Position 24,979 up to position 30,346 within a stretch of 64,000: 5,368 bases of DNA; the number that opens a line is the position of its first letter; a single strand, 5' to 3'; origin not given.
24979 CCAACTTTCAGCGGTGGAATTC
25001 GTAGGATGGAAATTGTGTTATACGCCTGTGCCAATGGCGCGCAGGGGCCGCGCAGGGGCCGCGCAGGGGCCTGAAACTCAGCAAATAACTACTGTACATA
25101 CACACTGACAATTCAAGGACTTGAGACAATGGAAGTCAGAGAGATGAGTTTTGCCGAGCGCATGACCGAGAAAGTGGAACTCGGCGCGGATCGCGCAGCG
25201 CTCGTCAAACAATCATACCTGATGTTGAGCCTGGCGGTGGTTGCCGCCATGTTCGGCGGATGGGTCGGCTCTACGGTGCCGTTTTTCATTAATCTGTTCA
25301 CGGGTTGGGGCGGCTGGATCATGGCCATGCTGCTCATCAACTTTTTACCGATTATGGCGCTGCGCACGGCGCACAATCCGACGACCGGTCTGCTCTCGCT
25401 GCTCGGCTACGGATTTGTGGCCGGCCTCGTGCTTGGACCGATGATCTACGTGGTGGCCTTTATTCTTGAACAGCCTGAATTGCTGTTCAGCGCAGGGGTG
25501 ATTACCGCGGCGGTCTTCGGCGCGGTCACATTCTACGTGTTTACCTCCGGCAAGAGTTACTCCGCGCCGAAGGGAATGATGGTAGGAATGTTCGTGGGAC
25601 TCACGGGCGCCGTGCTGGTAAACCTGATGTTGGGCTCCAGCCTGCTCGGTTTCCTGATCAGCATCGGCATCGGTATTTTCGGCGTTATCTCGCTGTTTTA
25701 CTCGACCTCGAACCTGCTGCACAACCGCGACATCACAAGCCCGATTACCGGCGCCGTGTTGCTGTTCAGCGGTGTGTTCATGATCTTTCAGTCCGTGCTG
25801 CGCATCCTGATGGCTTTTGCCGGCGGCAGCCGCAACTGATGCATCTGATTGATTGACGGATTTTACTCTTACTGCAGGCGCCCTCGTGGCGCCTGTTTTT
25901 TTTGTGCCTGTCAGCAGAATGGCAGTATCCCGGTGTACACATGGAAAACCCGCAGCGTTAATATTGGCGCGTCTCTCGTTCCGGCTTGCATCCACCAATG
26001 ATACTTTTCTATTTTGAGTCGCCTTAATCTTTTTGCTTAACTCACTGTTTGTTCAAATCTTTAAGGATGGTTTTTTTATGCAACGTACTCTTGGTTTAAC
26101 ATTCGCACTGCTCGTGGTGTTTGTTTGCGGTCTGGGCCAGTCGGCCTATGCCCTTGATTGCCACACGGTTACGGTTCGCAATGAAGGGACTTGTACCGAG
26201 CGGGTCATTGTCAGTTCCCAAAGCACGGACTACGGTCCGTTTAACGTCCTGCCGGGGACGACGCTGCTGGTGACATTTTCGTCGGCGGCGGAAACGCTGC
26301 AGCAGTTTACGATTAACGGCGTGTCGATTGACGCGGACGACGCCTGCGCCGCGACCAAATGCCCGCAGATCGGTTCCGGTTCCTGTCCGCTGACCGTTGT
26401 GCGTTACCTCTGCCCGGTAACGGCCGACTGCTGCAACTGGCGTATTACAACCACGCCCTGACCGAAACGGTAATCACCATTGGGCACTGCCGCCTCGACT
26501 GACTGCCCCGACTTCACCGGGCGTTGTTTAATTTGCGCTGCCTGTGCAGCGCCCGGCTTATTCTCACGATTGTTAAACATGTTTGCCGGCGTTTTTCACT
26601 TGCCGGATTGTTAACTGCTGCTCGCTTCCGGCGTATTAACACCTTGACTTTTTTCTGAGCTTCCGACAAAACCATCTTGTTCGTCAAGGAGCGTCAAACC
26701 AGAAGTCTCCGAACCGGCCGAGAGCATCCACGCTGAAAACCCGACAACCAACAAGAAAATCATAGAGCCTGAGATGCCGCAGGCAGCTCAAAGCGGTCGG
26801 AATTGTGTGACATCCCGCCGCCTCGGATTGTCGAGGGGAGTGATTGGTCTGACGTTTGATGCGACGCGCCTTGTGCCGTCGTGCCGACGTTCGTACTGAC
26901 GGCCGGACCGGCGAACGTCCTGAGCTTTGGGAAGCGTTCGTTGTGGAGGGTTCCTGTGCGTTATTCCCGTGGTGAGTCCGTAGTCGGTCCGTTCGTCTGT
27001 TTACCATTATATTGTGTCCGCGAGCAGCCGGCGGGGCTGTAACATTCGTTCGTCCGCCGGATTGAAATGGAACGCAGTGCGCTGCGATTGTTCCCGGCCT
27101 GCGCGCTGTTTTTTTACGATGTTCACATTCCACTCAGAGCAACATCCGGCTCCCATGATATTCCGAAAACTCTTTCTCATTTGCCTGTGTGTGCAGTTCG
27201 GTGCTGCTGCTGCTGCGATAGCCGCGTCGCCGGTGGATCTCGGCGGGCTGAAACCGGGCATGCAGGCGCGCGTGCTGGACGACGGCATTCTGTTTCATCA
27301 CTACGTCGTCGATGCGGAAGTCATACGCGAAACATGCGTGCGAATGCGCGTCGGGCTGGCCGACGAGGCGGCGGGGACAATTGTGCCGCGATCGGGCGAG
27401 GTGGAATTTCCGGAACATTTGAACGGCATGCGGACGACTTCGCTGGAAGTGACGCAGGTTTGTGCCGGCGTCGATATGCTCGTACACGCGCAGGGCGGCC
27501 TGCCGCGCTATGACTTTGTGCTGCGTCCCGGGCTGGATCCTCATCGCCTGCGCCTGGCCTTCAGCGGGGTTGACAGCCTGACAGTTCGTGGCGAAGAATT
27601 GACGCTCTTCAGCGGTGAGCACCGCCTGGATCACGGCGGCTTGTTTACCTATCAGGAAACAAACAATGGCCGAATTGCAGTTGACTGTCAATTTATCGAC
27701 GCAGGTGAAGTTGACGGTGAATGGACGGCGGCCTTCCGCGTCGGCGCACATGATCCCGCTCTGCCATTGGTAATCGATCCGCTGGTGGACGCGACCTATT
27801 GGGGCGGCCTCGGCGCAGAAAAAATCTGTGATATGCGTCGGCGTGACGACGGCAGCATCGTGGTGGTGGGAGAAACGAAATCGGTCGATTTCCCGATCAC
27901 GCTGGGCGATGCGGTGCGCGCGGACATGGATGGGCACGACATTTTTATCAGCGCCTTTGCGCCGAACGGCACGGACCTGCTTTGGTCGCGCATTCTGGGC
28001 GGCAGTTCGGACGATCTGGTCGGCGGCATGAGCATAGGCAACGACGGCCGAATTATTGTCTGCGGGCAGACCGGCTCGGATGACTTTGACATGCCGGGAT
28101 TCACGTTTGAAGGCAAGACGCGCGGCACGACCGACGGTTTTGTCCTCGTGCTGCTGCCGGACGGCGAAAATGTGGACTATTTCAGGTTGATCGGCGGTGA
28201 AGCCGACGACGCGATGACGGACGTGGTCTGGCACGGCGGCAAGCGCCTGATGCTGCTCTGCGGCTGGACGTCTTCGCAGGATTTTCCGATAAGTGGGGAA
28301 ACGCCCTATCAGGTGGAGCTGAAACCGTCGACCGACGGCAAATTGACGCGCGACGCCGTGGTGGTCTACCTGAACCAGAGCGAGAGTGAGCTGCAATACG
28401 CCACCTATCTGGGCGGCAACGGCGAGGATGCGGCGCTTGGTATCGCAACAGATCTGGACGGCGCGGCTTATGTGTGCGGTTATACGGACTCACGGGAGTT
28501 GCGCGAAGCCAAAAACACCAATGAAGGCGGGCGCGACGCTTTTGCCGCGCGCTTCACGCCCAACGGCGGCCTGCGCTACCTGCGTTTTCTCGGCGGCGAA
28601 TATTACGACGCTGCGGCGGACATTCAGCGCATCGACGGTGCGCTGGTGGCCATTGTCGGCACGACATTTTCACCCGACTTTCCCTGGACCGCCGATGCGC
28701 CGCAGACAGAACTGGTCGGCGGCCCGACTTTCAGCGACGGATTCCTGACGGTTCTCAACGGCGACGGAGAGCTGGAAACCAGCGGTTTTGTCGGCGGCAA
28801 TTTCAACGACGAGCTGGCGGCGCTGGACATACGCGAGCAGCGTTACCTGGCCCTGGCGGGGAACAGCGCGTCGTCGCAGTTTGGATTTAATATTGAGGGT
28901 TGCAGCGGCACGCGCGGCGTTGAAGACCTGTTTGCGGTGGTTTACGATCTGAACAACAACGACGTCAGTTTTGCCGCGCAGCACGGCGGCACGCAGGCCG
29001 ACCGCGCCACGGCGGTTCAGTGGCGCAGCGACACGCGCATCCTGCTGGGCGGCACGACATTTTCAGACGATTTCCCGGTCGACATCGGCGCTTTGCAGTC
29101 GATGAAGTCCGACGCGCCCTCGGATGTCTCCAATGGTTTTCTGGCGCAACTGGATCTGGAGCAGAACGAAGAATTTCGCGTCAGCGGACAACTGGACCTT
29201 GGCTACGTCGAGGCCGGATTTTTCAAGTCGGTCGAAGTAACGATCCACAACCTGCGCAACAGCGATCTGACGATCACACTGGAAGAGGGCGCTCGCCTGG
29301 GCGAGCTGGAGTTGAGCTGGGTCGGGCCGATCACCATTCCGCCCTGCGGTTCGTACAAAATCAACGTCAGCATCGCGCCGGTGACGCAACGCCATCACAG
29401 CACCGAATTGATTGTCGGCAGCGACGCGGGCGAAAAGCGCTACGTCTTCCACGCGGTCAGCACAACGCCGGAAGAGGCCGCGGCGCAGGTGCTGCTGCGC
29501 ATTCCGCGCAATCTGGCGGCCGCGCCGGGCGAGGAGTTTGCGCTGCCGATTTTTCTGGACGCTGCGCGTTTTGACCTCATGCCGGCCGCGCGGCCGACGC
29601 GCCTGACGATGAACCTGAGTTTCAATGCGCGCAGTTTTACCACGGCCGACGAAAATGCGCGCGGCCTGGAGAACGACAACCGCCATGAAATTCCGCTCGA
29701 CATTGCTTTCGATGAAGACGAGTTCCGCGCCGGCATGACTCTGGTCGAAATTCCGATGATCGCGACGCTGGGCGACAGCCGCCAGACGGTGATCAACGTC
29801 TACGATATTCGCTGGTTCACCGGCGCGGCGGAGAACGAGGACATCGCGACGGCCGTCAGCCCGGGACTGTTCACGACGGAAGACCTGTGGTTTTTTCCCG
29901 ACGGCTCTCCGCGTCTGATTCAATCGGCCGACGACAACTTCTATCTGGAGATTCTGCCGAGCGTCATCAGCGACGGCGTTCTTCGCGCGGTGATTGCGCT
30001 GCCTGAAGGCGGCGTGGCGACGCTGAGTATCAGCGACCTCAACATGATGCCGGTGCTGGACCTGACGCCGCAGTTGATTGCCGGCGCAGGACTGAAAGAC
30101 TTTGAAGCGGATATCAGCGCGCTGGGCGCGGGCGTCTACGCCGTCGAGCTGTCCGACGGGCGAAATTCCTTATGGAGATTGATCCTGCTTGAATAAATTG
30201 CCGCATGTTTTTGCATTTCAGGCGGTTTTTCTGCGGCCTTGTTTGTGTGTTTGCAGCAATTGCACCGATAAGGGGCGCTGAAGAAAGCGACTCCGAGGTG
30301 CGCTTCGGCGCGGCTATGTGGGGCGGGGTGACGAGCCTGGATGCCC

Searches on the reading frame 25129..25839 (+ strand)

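Call 78: search_protein_families(library=pfam, proteins=[window:25129-25839:+], max_evalue=0.001)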
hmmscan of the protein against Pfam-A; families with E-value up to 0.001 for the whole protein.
window:25129-25839:+ (236 aa): 1 family
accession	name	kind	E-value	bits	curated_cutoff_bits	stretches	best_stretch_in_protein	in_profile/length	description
PF01027.25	Bax1-I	-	2.9e-24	86.5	34.1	1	26-227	4-207/207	Inhibitor of apoptosis-promoting Bax1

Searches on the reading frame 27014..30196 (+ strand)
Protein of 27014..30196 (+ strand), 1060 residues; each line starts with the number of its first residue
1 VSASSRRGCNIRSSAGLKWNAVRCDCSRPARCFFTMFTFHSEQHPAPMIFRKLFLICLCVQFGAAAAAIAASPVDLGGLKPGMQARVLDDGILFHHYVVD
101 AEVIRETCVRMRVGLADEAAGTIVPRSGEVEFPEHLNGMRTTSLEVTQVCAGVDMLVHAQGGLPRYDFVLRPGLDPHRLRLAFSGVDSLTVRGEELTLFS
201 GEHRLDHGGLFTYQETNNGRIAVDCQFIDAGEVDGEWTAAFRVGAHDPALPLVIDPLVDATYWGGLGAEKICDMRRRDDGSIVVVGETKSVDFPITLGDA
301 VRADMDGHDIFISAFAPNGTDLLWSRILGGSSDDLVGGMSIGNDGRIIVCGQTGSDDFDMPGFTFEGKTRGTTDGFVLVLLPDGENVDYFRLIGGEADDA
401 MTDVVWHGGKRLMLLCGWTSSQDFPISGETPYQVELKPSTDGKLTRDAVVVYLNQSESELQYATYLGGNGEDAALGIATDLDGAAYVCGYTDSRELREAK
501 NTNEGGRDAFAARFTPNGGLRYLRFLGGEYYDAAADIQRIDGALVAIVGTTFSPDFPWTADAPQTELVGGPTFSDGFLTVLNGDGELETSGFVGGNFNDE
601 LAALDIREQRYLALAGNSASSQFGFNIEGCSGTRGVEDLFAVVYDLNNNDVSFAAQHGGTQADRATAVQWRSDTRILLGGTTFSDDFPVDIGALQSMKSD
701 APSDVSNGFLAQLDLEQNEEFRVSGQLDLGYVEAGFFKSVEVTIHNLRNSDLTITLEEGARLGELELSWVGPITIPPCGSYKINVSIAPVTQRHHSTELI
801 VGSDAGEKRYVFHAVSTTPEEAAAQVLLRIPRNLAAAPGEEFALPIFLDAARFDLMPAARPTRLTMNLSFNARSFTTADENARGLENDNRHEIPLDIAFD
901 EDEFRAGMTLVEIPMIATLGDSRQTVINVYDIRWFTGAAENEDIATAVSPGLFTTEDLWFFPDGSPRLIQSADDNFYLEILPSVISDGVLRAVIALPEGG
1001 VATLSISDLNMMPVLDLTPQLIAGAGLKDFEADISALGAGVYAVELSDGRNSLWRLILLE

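Call 78: search_protein_families(library=pfam, proteins=[window:27014-30196:+], max_evalue=0.001)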
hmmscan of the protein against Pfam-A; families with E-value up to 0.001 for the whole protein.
window:27014-30196:+ (1060 aa): 3 families
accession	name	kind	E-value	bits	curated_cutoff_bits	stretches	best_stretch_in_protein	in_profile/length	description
PF25778.1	DUF7948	-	3.1e-17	63.8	27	1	144-257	105-214/214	Domain of unknown function (DUF7948)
PF06739.17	SBBP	-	1.4e-07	31.8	20.5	1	461-493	1-34/38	Beta-propeller repeat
PF22544.2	HYDIN_VesB_CFA65-like_Ig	-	0.0001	22.9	25.5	1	725-808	8-92/100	HYDIN/CFA65/VesB-like, Ig-like domain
